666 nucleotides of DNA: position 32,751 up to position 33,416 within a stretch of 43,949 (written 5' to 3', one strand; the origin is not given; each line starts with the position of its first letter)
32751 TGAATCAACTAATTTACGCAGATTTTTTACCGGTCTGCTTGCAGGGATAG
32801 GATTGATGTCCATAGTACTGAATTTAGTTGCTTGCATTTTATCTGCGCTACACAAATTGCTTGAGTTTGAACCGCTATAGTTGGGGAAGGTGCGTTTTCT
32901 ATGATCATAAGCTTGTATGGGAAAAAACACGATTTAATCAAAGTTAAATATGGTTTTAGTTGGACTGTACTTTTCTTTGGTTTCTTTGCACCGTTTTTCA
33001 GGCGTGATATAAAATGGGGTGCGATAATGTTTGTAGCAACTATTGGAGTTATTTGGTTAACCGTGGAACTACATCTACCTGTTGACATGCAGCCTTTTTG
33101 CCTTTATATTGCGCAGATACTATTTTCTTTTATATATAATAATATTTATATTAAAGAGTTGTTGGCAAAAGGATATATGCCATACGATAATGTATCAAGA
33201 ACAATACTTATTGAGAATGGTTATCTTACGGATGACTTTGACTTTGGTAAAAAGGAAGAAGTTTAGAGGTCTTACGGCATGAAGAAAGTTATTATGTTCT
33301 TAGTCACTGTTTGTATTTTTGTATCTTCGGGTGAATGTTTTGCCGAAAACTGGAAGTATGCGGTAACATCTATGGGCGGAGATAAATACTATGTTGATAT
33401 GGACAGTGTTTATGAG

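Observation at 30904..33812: XRE-controlled, AT-rich five-gene cassette encoding only secreted or membrane proteins of unknown function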

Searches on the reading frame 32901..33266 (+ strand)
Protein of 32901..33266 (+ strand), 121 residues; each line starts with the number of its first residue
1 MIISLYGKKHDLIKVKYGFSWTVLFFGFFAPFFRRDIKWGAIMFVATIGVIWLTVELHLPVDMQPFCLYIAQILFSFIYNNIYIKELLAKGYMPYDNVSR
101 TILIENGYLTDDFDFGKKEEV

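Call 4: search_protein_families(library=pfam, proteins=[window:32901-33266:+], max_evalue=1)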
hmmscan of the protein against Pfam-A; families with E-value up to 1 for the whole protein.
window:32901-33266:+ (121 aa): 0 families

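Call 5: search_protein_families(library=ncbifam, proteins=[window:32901-33266:+], max_evalue=1)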
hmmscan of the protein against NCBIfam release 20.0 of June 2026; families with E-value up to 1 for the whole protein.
window:32901-33266:+ (121 aa): 0 families

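Call 6: search_protein_families(library=padloc, proteins=[window:32901-33266:+], max_evalue=1)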
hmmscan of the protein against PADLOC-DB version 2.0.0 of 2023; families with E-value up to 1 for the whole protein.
window:32901-33266:+ (121 aa): 0 families

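Call 8: search_protein_families(library=phrogs, proteins=[window:32901-33266:+], max_evalue=0.1)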
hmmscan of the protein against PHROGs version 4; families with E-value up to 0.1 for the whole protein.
window:32901-33266:+ (121 aa): 2 families
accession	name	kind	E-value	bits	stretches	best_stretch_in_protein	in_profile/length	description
phrog_4915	-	unknown function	8.7e-21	74.8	1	8-108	11-102/114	-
phrog_18330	-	unknown function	4.7e-05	24.4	1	12-85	13-78/139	-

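Call 24: find_related_loci(query=window:32901-33266:+, collection=viral_contigs, flank=6000)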
Query window:32901-33266:+ (121 aa) in viral_contigs; peptide patterns used: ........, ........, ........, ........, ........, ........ (x = any residue, [..] = any of these).
5 stretches matched a pattern, but none encodes a relative of the query by tblastn (E <= 1e-3).

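Call 25: find_homologous_proteins(query=window:32901-33266:+, max_evalue=0.001)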
Query window:32901-33266:+ (121 aa): 4 proteins with E <= 0.001 among 7 candidates.
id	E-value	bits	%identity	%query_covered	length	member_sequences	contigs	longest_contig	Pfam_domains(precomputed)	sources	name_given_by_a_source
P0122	4.4e-76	271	100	100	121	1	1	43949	-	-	-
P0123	2.8e-16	78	47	81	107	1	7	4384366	-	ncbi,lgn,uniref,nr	ncbi:hypothetical protein [Lederbergia lenta]|uniref:Protein of uncharacterized function (DUF2628) n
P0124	6.3e-16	77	46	81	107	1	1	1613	-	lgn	-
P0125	1.6e-9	56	45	62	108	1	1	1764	-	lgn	-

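Call 27: find_encoding_contigs(protein=P0123, flank=5000, max_places=4)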
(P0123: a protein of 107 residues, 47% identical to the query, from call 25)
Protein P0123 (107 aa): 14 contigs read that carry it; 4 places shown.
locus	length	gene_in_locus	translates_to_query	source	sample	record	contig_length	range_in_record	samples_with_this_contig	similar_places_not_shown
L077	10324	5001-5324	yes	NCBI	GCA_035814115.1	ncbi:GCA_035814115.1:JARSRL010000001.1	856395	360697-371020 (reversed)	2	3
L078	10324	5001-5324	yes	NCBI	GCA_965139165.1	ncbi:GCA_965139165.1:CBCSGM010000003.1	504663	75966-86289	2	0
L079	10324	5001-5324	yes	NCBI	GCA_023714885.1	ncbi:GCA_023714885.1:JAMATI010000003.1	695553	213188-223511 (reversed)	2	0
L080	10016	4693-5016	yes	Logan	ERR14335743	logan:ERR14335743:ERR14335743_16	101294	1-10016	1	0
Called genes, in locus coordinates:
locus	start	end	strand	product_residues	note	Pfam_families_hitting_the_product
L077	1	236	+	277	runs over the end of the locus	-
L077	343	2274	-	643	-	PF02302:PTS_IIB, PF25554:PTS_EIIB_BC_N, PF02378:PTS_EIIC, PF00359:PTS_EIIA_2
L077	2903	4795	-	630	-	PF05043:Mga (faint), PF08279:HTH_11 (weak), PF08280:HTH_Mga (weak), PF09182:PuR_N (faint), PF00874:PRD, PF00359:PTS_EIIA_2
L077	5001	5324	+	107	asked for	-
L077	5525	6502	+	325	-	PF04392:ABC_sub_bind (faint), PF00532:Peripla_BP_1, PF13407:Peripla_BP_4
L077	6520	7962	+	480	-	PF00672:HAMP, PF06580:His_kinase, PF02518:HATPase_c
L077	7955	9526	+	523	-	PF00072:Response_reg, PF17853:GGDEF_2, PF00165:HTH_AraC (weak), PF12833:HTH_18, PF00165:HTH_AraC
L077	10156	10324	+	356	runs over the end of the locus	PF00532:Peripla_BP_1 (faint), PF13407:Peripla_BP_4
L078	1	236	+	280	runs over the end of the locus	-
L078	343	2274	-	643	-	PF02302:PTS_IIB, PF25554:PTS_EIIB_BC_N, PF02378:PTS_EIIC, PF00359:PTS_EIIA_2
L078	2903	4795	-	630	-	PF05043:Mga (faint), PF08279:HTH_11 (weak), PF08280:HTH_Mga (weak), PF09182:PuR_N (faint), PF00874:PRD, PF00359:PTS_EIIA_2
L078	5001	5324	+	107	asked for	-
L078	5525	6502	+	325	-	PF04392:ABC_sub_bind (faint), PF00532:Peripla_BP_1, PF13407:Peripla_BP_4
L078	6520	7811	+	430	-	PF00672:HAMP, PF06580:His_kinase, PF02518:HATPase_c (weak)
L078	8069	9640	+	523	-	PF00072:Response_reg, PF17853:GGDEF_2, PF00165:HTH_AraC (weak), PF12833:HTH_18, PF00165:HTH_AraC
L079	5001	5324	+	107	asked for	-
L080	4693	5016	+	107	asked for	-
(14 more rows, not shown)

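Call 56: search_protein_families(library=pfam, alignment_id=A3, max_evalue=5)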
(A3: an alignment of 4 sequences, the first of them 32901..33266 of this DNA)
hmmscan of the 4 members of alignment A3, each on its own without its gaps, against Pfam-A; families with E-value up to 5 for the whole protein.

A. member 1, window:32901-33266:+ (121 aa): 0 families

B. families by the number of members that match (of 4 scanned): 4 families
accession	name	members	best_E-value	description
PF18926.5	DUF5676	2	0.011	2TM family of unknown function (DUF5676)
PF04971.17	Phage_holin_2_1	2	0.36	Bacteriophage P21 holin S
PF01284.28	MARVEL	1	0.0068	Membrane-associating domain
PF10947.13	DUF2628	1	3.3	Protein of unknown function (DUF2628)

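Call 72: search_dna_similar(query=window:32901-33266:+, collection=phages, mode=protein, max_evalue=0.001, max_rows=15)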
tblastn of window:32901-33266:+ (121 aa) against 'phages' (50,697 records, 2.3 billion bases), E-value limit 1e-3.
Records with a match: 1; places in all: 1; records where one place covers at least 80% of the query: 1.
Best place of each record, by identity: <60% 1.
By first word of the organism name: Phage 1.
By host as written in the record: - 1.
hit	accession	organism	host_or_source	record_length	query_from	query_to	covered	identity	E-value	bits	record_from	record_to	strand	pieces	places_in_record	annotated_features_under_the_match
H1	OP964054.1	Phage CRBO14221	wine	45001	10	108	82%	38.4%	4e-6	50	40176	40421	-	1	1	record has no annotation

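Call 107: get_annotated_region(hit=H1, flank=4000)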
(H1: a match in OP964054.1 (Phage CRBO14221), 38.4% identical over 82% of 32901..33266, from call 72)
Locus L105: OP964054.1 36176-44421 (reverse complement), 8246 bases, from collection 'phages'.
description: UNVERIFIED: Phage CRBO14221, complete genome.
organism: Phage CRBO14221 (NCBI taxid 3003821)
taxonomy: Viruses; Duplodnaviria; Heunggongvirae; Uroviricota; Caudoviricetes
host: -; source: wine; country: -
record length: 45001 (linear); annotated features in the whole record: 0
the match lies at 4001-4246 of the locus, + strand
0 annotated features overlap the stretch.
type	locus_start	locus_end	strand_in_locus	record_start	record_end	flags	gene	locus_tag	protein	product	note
